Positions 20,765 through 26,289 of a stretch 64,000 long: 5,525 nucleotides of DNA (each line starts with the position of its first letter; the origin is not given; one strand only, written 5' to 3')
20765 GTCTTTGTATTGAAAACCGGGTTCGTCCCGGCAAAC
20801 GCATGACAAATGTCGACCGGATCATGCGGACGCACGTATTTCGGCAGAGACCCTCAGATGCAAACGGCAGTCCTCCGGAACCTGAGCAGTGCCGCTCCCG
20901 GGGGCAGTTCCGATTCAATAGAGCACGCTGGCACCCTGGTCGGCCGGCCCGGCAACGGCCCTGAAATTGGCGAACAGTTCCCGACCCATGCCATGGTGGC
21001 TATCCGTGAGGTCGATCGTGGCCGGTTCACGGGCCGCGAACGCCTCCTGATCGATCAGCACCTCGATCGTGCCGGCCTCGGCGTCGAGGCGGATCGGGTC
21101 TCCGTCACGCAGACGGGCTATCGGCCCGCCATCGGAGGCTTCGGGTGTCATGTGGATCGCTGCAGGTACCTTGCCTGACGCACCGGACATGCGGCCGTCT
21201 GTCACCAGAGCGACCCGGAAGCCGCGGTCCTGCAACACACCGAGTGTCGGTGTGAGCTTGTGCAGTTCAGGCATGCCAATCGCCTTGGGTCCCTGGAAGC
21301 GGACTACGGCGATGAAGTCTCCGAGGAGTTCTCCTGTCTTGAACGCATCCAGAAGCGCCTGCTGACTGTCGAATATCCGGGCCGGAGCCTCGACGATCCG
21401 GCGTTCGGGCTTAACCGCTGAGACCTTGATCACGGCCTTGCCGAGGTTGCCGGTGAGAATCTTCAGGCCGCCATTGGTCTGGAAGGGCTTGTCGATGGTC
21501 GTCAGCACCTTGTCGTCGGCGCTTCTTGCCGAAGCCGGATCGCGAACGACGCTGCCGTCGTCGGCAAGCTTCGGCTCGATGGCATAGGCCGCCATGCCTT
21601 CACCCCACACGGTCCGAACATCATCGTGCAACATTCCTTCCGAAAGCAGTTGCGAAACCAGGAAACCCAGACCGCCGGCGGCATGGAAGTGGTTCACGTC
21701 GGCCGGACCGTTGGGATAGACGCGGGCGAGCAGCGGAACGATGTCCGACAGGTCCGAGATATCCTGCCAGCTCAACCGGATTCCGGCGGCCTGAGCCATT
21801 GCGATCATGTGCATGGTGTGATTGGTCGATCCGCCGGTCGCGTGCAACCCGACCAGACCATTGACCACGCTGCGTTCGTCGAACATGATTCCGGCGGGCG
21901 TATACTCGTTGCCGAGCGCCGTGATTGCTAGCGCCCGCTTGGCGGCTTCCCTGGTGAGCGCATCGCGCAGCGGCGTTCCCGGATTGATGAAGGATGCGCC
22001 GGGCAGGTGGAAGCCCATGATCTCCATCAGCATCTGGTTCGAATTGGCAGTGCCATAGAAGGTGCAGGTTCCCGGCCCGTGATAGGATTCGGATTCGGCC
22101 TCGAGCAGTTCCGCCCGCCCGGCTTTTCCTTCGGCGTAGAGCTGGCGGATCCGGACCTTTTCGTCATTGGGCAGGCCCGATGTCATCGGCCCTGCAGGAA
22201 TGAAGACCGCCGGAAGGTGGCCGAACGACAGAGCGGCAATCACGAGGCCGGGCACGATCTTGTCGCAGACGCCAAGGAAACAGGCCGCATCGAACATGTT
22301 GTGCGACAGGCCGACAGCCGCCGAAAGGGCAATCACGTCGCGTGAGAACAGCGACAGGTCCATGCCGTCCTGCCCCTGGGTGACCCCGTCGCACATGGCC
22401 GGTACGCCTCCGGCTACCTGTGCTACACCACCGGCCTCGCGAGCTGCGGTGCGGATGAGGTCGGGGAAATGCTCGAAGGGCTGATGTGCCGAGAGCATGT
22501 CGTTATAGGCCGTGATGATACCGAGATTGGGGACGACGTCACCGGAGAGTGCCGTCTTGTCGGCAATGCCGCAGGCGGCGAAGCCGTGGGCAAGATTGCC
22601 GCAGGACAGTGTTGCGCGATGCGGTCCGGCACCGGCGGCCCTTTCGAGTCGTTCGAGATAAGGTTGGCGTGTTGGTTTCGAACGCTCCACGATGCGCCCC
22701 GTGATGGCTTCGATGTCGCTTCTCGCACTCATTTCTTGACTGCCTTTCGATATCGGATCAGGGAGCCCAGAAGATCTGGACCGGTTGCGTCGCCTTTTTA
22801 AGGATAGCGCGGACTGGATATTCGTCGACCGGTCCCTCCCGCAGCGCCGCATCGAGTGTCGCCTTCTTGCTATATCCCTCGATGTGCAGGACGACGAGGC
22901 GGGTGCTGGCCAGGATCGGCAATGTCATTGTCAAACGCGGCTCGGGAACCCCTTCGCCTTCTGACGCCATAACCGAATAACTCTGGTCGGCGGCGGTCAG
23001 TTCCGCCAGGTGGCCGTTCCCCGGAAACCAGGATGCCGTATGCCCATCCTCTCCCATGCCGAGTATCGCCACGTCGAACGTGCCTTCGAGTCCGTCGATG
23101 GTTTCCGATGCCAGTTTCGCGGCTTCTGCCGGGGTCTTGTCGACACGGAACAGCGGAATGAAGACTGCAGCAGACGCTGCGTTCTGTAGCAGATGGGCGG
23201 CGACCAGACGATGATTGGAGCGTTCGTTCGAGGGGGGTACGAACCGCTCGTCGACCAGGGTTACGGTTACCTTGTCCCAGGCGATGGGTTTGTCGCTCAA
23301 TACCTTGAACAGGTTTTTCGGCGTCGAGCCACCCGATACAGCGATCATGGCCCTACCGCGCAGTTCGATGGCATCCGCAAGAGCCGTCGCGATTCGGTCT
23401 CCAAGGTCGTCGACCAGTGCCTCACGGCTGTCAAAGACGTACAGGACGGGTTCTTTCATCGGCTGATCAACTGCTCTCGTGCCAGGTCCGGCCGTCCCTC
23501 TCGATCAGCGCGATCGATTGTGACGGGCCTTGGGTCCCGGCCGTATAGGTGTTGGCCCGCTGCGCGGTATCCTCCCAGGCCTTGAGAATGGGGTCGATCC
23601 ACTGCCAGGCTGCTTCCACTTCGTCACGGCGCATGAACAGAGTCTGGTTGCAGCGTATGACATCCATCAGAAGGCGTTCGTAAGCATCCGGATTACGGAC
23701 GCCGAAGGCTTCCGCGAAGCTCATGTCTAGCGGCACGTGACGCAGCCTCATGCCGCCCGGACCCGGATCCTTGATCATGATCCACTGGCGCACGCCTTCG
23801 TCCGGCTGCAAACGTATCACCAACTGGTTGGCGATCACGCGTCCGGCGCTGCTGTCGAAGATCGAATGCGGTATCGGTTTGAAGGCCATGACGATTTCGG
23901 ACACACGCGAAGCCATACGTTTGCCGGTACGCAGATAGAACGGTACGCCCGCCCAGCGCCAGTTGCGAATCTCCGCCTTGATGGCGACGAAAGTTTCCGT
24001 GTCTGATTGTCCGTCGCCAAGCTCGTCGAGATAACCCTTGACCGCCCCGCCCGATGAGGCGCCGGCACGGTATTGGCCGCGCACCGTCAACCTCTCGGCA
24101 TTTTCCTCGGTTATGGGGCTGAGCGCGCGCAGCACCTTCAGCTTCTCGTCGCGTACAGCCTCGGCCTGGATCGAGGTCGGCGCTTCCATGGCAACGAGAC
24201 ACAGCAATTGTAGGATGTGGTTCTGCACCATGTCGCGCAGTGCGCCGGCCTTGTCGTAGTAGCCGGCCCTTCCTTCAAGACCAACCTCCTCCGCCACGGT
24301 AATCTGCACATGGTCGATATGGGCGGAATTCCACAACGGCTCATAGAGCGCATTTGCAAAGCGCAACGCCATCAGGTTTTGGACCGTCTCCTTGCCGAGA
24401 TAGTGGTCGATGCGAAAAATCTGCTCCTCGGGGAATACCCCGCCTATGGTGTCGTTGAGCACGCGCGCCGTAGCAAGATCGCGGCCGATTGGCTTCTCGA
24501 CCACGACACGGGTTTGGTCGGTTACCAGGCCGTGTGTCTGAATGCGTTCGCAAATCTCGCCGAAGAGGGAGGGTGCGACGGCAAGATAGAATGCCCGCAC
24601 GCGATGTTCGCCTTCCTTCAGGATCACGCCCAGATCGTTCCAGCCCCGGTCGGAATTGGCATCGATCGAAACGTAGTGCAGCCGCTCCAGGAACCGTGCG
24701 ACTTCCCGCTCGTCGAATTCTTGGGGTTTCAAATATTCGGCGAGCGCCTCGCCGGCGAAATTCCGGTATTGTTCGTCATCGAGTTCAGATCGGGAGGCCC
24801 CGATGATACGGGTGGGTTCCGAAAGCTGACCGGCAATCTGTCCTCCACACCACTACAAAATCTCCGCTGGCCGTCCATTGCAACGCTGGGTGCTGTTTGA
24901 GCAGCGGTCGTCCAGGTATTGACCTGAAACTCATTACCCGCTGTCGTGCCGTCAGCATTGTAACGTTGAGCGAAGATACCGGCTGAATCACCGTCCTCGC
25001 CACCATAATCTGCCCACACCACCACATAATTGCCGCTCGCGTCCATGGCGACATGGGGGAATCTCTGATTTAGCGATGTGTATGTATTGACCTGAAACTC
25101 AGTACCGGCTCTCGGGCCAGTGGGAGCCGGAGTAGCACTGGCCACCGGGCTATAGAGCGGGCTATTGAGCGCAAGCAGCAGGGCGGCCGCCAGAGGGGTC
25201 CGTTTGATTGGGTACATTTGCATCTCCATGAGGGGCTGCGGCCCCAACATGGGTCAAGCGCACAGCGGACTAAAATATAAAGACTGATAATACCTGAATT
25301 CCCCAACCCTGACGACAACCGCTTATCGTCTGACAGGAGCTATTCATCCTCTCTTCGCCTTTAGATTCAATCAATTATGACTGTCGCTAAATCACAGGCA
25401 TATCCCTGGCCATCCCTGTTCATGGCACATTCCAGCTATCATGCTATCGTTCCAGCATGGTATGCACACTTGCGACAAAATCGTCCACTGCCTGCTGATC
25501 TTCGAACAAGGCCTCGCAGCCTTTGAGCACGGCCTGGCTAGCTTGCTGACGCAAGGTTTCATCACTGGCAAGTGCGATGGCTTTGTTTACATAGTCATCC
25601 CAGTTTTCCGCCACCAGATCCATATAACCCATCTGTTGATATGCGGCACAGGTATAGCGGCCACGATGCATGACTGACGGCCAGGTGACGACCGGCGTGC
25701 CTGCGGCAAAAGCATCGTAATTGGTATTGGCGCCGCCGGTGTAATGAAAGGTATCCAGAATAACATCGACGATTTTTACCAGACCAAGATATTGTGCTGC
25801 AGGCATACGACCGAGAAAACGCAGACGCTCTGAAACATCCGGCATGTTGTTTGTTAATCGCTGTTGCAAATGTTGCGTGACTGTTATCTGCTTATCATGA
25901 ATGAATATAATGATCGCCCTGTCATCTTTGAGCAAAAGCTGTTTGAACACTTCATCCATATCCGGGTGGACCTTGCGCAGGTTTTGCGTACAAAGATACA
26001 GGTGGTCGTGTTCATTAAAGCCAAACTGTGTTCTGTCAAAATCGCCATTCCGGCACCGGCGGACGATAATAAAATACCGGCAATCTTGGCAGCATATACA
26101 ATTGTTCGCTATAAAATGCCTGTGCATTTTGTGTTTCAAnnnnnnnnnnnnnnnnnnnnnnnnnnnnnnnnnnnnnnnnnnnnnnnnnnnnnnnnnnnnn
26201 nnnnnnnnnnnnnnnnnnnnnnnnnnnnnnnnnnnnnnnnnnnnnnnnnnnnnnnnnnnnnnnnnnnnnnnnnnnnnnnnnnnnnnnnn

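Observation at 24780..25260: Abrupt alpha/gamma-proteobacterial junction at ~24,845: two truncated genes butted together with no spacer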

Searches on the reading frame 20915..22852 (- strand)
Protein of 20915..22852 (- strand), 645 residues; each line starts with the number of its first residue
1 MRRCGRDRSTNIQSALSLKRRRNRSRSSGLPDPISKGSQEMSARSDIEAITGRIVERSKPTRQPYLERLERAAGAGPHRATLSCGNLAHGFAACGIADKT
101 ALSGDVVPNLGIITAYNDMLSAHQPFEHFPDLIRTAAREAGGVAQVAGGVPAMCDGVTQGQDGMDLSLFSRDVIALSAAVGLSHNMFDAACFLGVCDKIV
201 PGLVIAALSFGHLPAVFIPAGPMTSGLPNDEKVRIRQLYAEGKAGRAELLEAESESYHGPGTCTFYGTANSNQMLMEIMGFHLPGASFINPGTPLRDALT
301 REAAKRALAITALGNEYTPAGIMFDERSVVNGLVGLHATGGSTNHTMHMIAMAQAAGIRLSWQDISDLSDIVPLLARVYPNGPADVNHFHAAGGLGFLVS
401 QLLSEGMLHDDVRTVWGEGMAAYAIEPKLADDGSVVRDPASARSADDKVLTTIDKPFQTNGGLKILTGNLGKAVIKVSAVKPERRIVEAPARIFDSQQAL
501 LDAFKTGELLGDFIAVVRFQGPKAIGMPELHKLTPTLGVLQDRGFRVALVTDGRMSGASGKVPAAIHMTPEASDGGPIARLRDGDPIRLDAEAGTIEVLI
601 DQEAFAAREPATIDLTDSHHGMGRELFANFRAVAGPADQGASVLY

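Call 52: search_protein_families(library=ncbifam, proteins=[window:20915-22852:-], max_evalue=0.00001)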
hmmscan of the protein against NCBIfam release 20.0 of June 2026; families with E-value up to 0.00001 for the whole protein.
window:20915-22852:- (645 aa): 8 families
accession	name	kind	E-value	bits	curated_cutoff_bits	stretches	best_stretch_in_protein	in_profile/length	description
TIGR01196.1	edd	equivalog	0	1039.6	708.25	1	45-644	2-600/601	phosphogluconate dehydratase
NF002068.0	PRK00911.1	subfamily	1.4e-104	350.6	644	1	108-641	36-553/559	dihydroxy-acid dehydratase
TIGR00110.1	ilvD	equivalog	2.2e-93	313.7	618.15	1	108-642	19-540/543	dihydroxy-acid dehydratase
NF004784.0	PRK06131.1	subfamily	2.2e-75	254.2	539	1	108-626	44-546/576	dihydroxy-acid dehydratase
NF009560.0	PRK13017.1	subfamily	1.5e-68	231.4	684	1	94-616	35-551/595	dihydroxy-acid dehydratase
NF009103.0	PRK12448.1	equivalog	9.2e-66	222.3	710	2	108-421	35-358/616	dihydroxy-acid dehydratase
NF009559.0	PRK13016.1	equivalog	5.2e-63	213.2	882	1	108-614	44-535/578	L-arabinonate dehydratase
TIGR03432.1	yjhG_yagF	hypoth_equivalog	2.6e-50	171.1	808.15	1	143-604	102-582/640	YjhG/YagF family D-xylonate dehydratase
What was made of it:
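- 20915..23459 (-): edd (20915-22852; the true start is probably near 22744) and pgl (22758-23459). Both are intact. TIGR01196 edd scores 1040 bits (call 52).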

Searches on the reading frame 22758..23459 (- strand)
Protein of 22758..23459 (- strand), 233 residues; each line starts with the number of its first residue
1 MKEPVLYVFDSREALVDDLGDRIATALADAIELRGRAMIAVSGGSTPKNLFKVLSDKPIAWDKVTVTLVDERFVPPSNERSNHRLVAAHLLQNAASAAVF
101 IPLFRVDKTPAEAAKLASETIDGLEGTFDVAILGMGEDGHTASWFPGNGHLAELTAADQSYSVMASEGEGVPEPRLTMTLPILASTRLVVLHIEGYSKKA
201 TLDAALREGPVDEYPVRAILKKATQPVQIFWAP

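Call 7: find_encoding_contigs(protein=window:22758-23459:-, flank=10000, max_places=6)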
Protein window:22758-23459:- (233 aa): 1 contig read that carries it; 1 place shown.
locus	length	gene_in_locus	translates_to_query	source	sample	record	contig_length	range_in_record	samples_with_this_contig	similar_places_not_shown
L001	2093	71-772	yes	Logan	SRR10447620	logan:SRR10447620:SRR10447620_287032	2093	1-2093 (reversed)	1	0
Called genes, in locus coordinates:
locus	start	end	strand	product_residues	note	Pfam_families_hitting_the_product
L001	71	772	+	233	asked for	PF01182:Glucosamine_iso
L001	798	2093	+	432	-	?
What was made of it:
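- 20915..23459 (-): An identical Pgl protein is on Logan contig L001 (call 7).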

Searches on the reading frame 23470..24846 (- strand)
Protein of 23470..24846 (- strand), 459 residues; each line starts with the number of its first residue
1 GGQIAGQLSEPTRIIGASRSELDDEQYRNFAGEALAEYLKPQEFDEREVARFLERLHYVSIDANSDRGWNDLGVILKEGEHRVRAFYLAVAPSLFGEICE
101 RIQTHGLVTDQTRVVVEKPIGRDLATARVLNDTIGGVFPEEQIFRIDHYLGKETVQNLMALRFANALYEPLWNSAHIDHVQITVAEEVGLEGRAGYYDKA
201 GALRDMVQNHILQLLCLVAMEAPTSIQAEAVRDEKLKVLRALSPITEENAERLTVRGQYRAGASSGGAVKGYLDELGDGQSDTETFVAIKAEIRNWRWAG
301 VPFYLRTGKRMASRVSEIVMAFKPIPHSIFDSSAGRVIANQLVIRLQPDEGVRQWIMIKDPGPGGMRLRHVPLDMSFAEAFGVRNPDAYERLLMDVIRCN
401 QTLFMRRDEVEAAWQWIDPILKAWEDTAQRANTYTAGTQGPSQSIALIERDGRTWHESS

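Call 9: find_homologous_proteins(query=window:23470-24846:-, max_evalue=1e-50)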
Query window:23470-24846:- (459 aa): 8000 proteins with E <= 1e-50 among 8000 candidates; the best 120 are listed.
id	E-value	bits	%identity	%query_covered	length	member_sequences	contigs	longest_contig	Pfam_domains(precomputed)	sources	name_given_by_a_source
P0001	0.0e+0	1036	100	100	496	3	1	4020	PF02781.22,PF00479.29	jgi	jgi:glucose-6-phosphate 1-dehydrogenase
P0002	3.4e-263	891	85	100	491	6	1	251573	PF02781.22,PF00479.29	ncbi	ncbi:glucose-6-phosphate dehydrogenase [Hoeflea sp. CAU 1731]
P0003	2.9e-255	865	82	99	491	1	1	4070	PF02781.22,PF00479.29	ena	-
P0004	7.4e-255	864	82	99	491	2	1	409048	PF02781.22,PF00479.29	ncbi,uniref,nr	ncbi:glucose-6-phosphate dehydrogenase [Nitratireductor sp. XY-223]|uniref:glucose-6-phosphate dehyd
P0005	2.2e-254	862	82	99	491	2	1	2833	PF02781.22,PF00479.29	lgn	-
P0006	2.9e-254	862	82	99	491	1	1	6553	PF02781.22,PF00479.29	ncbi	-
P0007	1.7e-252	856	82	99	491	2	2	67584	PF02781.22,PF00479.29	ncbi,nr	ncbi:MAG: glucose-6-phosphate dehydrogenase [Hyphomicrobiales bacterium]|nr:glucose-6-phosphate dehy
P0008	5.4e-252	854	81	99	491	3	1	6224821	PF02781.22,PF00479.29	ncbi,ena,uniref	ncbi:glucose-6-phosphate dehydrogenase [Hoeflea sp.]|uniref:glucose-6-phosphate dehydrogenase n=1 Ta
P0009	5.8e-252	854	81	99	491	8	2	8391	PF02781.22,PF00479.29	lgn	-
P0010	5.5e-251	851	82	99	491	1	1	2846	PF02781.22,PF00479.29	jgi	jgi:glucose-6-phosphate 1-dehydrogenase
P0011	7.2e-251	851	82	99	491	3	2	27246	PF02781.22,PF00479.29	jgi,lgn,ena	-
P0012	7.5e-251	851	81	99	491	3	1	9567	PF02781.22,PF00479.29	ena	-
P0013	1.3e-250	850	82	99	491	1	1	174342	PF02781.22,PF00479.29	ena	-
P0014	9.2e-250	847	81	99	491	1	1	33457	PF02781.22,PF00479.29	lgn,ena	-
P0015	1.6e-249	846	81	99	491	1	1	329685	PF02781.22,PF00479.29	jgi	jgi:glucose-6-phosphate 1-dehydrogenase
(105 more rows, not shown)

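Call 10: find_encoding_contigs(protein=P0001, flank=10000, max_places=6)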
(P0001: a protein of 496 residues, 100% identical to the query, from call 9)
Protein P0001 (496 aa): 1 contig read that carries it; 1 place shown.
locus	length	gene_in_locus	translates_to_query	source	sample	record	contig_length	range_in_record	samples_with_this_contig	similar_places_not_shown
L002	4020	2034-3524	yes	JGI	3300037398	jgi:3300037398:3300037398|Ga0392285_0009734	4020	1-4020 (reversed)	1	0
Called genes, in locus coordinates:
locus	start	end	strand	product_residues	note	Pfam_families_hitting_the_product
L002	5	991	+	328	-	PF00120:Gln-synt_C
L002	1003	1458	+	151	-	PF01042:Ribonuc_L-PSP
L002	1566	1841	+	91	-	PF24585:YunG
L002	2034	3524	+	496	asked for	PF00479:G6PD_N, PF02781:G6PD_C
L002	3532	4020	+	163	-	?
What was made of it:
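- The same species has an intact zwf locus in two other samples (calls 7, 10).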

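Call 46: find_related_loci(query=P0001, collection=genome_contigs, flank=10000)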
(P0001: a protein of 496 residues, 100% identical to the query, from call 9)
Query P0001 (496 aa) in genome_contigs; peptide patterns used: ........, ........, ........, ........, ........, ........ (x = any residue, [..] = any of these).
599 stretches matched a pattern (row limit reached: there are more); 571 encode a relative of the query (tblastn E <= 1e-3); the best 80 are kept; 80 distinct loci.
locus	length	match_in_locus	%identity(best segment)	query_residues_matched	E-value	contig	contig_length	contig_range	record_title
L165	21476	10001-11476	86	5-496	0e+0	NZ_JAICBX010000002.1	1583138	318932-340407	Flavimaribacter sediminis strain WL0058 NODE_2_length_1583138_cov_38.105322, whole genome shotgun sequence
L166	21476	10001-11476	86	5-496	0e+0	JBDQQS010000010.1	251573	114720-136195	Hoeflea sp. CAU 1731 contig10, whole genome shotgun sequence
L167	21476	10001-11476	82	4-495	0e+0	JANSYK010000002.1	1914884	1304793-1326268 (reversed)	MAG: Alphaproteobacteria bacterium isolate bin.49 k141_601319_length_1914884_cov_139.9982, whole genome shotgun sequence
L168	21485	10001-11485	81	1-495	0e+0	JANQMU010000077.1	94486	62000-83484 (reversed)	MAG: Rhizobiaceae bacterium isolate PL25b_bin.41 k99_1495647, whole genome shotgun sequence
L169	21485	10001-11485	82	1-495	0e+0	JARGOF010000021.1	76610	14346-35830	MAG: Rhizobiaceae bacterium isolate bin_ce_oilr1.030 NODE_328_length_76610_cov_7.675815, whole genome shotgun sequence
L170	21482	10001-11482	79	2-495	0e+0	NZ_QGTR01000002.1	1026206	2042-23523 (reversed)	Hoeflea marina strain DSM 16791 Ga0244531_102, whole genome shotgun sequence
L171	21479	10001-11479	79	1-495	0e+0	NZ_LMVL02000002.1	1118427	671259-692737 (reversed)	Agrobacterium vitis strain NCPPB 3554 contig2, whole genome shotgun sequence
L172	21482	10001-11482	79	2-495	0e+0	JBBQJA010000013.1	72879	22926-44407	MAG: Hyphomicrobiales bacterium isolate Co_metawrap_768 Cmw_768_k141_18151148_length_72879_cov_17.9991, whole genome sho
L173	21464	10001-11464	81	8-495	0e+0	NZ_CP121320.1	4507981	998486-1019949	MAG: Hoeflea sp. isolate NCC532_bact_2428 chromosome, complete genome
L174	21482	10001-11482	78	2-495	0e+0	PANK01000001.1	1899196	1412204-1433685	MAG: Hoeflea sp. isolate SAT27 163335, whole genome shotgun sequence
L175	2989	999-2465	78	6-494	0e+0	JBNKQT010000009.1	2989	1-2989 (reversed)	MAG: Ensifer sp. isolate B1B2.bin.13.orig k141_605, whole genome shotgun sequence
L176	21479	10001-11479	78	2-495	0e+0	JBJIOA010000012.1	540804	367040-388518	MAG: Allorhizobium sp. isolate MAG6 contig_2042, whole genome shotgun sequence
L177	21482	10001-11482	79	2-495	0e+0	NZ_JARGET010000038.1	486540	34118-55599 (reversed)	Hoeflea sp. YIM 152468 Scaffold38, whole genome shotgun sequence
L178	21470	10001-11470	79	6-495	0e+0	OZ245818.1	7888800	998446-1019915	MAG: Hoeflea sp. isolate 46c4322e-39e3-4f6d-b306-f099e3b1c066 genome assembly, chromosome: 1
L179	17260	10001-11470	79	6-495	0e+0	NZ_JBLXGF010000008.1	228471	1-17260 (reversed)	MAG: Hoeflea sp. isolate ET04-10 T04maxbin_out.017_metabat.1RE.5K@8, whole genome shotgun sequence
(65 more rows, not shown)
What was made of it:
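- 1..24842 (.): Alphaproteobacterial block (Hoeflea/Flavimaribacter-like, Hyphomicrobiales). It holds an EPS cluster, a mttB-family gene, folD, an FMO-like gene, and edd-pgl-zwf. The 80 best-matching Zwf loci kept from GTDB are all Hyphomicrobiales, the best at 86% (call 46).
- All 80 best Zwf loci kept are Hyphomicrobiales (call 46).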

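Call 52: search_protein_families(library=ncbifam, proteins=[window:23470-24846:-], max_evalue=0.00001)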
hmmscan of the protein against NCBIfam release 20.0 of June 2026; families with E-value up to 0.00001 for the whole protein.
window:23470-24846:- (459 aa): 3 families
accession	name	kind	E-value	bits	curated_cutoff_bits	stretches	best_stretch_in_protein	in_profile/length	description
TIGR00871.1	zwf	equivalog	4.4e-167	556.6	400.6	1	6-457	30-485/486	glucose-6-phosphate dehydrogenase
NF009492.0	PRK12853.1-3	equivalog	2.3e-121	406.1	428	1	10-449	40-465/472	glucose-6-phosphate dehydrogenase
NF004331.0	PRK05722.2-1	equivalog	5.1e-62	210.5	622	1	10-325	35-327/425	glucose-6-phosphate dehydrogenase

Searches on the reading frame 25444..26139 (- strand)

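Call 16: search_protein_families(library=pfam, proteins=[window:25444-26139:-])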
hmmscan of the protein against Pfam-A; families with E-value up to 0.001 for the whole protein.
window:25444-26139:- (231 aa): 2 families
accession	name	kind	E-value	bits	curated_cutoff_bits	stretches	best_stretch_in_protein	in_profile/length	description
PF13844.12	Glyco_transf_41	-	5.2e-10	38.6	25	1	36-206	359-526/543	Glycosyl transferase family 41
PF00534.26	Glycos_transf_1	-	0.00068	19.6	26.4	0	101-203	70-168/172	Glycosyl transferases group 1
